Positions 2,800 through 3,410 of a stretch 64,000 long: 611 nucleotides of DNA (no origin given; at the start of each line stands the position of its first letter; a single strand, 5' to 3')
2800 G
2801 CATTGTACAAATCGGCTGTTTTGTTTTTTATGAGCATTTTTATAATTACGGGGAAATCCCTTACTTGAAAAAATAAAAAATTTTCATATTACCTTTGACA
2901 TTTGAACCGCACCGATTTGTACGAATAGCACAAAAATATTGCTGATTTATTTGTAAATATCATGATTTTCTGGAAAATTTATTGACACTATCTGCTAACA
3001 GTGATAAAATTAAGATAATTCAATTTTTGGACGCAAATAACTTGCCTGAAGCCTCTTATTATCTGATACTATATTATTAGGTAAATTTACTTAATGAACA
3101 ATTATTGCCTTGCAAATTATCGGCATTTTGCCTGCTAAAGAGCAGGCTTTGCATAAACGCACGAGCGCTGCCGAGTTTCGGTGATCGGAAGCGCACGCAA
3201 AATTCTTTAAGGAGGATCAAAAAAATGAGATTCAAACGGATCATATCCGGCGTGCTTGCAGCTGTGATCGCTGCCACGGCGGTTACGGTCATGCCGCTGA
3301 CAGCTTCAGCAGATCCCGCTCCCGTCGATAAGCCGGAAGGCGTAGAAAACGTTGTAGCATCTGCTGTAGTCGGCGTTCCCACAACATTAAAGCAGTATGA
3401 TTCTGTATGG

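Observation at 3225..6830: Giant surface protein with about 14 nearly identical 49-aa His-Cys3 repeats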

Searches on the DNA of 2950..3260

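Call 72: search_rna_families(source=window, start=2950, end=3260, threshold=evalue, max_evalue=1)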
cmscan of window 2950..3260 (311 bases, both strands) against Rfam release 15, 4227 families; matches with E-value up to 1: 0.
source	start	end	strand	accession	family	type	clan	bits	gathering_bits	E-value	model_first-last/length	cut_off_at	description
